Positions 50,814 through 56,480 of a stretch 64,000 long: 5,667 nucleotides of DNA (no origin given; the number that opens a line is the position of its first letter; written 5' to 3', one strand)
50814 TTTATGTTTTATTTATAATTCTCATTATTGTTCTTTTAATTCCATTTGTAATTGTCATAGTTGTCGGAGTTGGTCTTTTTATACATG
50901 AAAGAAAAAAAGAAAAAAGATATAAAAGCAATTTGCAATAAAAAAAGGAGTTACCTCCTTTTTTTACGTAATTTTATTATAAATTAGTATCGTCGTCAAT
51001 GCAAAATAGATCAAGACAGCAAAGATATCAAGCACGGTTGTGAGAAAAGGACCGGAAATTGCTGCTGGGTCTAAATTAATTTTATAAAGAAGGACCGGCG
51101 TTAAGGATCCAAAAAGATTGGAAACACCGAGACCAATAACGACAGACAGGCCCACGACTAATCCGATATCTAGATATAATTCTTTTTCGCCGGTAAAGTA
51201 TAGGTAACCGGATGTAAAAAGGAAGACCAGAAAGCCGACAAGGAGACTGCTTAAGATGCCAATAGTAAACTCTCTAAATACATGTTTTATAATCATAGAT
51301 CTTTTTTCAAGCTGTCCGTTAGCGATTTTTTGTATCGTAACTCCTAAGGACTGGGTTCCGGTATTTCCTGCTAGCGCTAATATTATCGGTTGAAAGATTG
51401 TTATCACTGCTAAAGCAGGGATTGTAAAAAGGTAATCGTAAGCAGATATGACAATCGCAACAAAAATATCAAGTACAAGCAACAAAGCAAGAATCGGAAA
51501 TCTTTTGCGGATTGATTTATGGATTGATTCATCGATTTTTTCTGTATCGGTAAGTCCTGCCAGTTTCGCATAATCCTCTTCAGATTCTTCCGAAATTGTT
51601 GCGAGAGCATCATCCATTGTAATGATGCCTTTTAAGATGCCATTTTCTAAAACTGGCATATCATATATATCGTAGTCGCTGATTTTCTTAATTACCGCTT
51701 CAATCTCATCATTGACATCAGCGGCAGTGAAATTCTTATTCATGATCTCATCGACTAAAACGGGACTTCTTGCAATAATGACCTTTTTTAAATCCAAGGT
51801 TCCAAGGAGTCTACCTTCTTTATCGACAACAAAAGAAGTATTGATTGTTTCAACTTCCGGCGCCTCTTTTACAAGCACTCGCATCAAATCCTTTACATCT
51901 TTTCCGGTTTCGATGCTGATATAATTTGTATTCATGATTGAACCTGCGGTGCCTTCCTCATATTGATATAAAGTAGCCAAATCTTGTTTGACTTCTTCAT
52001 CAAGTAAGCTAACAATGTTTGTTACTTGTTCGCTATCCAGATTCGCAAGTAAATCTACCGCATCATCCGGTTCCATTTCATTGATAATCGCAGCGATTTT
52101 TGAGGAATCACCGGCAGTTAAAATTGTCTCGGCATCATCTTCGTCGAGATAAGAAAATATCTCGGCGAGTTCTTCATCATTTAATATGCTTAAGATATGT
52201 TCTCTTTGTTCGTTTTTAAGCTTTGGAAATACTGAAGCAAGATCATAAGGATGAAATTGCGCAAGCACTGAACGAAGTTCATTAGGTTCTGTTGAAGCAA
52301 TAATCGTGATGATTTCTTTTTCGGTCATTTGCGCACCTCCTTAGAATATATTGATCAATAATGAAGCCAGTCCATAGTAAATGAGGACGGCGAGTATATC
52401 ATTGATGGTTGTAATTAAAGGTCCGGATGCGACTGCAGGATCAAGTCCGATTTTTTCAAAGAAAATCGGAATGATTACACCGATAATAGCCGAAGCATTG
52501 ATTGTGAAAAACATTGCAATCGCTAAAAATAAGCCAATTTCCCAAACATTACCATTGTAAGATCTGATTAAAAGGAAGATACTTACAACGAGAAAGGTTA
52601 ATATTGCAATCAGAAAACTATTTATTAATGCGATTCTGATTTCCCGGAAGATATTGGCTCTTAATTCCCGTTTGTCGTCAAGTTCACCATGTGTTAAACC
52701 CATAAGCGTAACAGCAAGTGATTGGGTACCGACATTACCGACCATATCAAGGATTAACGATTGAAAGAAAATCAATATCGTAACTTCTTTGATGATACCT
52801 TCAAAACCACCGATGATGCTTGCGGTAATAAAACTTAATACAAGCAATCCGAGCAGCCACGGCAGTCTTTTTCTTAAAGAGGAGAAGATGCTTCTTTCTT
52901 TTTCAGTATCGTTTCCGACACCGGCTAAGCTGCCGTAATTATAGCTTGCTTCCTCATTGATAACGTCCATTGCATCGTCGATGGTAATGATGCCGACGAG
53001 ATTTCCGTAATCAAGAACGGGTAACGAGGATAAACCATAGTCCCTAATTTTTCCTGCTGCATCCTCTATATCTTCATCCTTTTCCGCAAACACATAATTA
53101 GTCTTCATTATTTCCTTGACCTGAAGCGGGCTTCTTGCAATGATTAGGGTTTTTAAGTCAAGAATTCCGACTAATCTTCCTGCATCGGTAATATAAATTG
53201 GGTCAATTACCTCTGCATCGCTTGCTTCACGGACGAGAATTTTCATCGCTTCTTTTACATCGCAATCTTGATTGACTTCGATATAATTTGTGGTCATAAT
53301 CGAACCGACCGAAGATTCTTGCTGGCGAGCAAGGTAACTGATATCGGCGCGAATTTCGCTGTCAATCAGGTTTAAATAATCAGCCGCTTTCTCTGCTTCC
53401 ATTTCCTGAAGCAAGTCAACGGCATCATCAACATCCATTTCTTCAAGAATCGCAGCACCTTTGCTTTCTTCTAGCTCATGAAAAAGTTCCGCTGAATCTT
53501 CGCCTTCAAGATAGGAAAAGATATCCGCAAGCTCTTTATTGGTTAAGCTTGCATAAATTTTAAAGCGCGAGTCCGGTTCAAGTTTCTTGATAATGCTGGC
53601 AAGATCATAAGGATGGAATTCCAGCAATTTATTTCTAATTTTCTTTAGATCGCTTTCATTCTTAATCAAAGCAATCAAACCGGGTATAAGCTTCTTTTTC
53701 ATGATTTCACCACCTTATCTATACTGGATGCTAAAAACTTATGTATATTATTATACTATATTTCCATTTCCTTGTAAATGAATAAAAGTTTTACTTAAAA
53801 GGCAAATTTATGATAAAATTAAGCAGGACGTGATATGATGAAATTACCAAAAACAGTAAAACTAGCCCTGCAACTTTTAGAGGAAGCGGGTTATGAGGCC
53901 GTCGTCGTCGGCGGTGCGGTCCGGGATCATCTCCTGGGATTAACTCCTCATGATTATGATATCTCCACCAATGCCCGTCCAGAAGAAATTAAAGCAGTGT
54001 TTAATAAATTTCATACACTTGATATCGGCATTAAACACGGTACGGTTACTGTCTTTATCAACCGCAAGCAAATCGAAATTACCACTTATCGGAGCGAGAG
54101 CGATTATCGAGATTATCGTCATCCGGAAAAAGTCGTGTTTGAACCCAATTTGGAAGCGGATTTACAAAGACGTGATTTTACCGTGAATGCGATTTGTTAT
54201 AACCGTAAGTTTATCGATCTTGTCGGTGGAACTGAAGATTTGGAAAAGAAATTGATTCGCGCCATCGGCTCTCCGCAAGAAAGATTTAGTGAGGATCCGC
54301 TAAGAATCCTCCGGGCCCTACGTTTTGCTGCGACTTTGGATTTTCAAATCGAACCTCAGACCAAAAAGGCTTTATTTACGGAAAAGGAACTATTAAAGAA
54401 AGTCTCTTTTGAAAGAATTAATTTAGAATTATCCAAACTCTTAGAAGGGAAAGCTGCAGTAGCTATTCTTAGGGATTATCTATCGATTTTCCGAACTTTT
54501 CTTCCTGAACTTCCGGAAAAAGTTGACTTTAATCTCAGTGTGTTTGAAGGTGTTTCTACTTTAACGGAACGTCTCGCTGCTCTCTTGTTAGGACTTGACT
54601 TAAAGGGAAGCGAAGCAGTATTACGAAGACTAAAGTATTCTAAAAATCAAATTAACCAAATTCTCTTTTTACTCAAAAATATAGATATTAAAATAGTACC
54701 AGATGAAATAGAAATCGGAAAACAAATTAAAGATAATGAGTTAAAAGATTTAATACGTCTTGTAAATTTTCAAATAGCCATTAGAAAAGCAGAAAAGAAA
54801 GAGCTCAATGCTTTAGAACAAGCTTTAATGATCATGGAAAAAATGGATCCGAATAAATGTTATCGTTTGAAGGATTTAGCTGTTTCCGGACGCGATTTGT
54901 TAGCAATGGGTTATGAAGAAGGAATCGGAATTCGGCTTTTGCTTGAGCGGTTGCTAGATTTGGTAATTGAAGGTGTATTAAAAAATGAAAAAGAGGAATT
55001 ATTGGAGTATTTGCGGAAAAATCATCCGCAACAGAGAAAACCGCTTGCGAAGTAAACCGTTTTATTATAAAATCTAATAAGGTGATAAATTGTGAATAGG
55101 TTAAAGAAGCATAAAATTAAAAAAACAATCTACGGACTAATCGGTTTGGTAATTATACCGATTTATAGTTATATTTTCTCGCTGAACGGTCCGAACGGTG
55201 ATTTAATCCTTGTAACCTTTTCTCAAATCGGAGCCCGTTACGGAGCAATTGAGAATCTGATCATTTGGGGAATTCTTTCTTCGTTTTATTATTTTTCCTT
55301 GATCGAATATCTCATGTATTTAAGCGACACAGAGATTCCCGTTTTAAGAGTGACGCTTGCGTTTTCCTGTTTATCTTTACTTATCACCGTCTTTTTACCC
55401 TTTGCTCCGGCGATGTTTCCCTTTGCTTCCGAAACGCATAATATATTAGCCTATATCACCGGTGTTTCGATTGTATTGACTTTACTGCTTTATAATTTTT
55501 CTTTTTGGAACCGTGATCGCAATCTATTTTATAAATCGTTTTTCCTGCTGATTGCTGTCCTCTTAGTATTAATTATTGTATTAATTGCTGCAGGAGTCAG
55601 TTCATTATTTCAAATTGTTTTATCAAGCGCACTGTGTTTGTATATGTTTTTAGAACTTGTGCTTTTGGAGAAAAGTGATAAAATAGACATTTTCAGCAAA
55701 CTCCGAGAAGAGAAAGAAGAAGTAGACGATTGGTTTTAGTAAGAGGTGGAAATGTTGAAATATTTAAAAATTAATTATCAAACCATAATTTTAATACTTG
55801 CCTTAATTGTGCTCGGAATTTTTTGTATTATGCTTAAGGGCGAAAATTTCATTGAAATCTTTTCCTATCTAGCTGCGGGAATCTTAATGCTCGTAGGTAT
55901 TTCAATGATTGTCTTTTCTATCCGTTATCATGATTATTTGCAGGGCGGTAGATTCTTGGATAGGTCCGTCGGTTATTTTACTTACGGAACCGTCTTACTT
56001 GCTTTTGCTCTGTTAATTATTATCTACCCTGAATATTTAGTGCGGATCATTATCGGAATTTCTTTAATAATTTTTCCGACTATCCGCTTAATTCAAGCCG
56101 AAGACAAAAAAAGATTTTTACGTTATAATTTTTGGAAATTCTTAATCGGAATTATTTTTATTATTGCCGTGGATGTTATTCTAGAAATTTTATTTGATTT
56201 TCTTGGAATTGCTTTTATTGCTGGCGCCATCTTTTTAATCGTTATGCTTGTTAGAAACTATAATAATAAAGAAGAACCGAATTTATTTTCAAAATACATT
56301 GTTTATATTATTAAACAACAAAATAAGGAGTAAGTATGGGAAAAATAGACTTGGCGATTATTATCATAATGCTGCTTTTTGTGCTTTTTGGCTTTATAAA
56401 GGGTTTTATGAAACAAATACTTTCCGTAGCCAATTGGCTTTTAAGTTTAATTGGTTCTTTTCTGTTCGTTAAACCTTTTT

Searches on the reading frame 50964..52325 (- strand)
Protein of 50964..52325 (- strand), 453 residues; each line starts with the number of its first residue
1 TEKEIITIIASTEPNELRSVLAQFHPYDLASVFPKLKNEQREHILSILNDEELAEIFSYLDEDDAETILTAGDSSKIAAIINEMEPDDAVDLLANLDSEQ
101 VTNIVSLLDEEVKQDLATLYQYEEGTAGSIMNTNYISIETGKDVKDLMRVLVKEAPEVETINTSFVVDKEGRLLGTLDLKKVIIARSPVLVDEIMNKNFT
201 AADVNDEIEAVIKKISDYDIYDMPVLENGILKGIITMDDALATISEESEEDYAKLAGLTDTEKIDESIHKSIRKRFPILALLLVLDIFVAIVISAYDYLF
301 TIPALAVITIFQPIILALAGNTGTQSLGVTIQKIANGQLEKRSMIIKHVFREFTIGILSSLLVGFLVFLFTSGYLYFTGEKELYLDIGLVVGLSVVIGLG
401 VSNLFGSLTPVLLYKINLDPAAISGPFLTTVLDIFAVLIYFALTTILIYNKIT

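Call 70: search_protein_families(library=pfam, proteins=[window:50964-52325:-], max_evalue=0.00001)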
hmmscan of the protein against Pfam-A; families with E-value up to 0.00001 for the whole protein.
window:50964-52325:- (453 aa): 3 families
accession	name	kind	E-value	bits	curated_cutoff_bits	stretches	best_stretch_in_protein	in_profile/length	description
PF01769.21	MgtE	-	7.1e-28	97.8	27.6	1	312-442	1-124/125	Divalent cation transporter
PF03448.22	MgtE_N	-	6.6e-26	91.2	25.9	1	25-124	2-101/102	MgtE intracellular N domain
PF00571.33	CBS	-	6.7e-14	52.4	24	1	191-244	1-55/57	CBS domain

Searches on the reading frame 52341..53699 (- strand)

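Call 70: search_protein_families(library=pfam, proteins=[window:52341-53699:-], max_evalue=0.00001)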
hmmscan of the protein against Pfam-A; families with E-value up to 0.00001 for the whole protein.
window:52341-53699:- (452 aa): 3 families
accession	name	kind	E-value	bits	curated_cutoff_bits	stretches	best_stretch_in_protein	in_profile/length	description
PF01769.21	MgtE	-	5.4e-29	101.4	27.6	1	314-443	2-124/125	Divalent cation transporter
PF03448.22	MgtE_N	-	3.6e-23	82.5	25.9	1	29-126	2-99/102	MgtE intracellular N domain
PF00571.33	CBS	-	7.8e-21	74.6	24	2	194-248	1-56/57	CBS domain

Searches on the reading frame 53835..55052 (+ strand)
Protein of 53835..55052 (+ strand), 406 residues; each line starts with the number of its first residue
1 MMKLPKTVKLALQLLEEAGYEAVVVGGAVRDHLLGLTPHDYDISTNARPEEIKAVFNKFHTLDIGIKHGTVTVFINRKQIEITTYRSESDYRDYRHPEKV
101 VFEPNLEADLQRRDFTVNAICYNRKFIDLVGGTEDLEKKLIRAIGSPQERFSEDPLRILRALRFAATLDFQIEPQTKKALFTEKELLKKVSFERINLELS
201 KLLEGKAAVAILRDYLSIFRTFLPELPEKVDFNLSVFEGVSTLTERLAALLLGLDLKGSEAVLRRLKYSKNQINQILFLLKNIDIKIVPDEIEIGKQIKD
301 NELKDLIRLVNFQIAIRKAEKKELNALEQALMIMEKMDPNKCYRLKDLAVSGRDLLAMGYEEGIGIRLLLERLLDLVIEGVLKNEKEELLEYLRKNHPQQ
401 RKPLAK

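Call 70: search_protein_families(library=pfam, proteins=[window:53835-55052:+], max_evalue=0.00001)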
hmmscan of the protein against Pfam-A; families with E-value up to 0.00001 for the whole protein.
window:53835-55052:+ (406 aa): 3 families
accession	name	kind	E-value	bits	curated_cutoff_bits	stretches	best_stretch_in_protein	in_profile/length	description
PF01743.26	PolyA_pol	-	1.5e-36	125.9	23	1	23-142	2-126/126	Poly A polymerase head domain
PF13735.12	tRNA_NucTran2_2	-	7.9e-10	39.3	27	1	244-392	7-148/149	tRNA nucleotidyltransferase domain 2 putative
PF12627.12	PolyA_pol_RNAbd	-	1.6e-09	37.8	22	1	169-226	1-60/64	Probable RNA and SrmB- binding site of polymerase A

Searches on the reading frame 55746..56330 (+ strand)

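Call 70: search_protein_families(library=pfam, proteins=[window:55746-56330:+], max_evalue=0.00001)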
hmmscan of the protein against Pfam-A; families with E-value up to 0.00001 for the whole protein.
window:55746-56330:+ (195 aa): 1 family
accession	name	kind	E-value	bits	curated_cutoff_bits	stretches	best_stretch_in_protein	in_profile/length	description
PF03729.18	DUF308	-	8.4e-07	29.6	25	0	81-141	3-67/73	Short repeat of unknown function (DUF308)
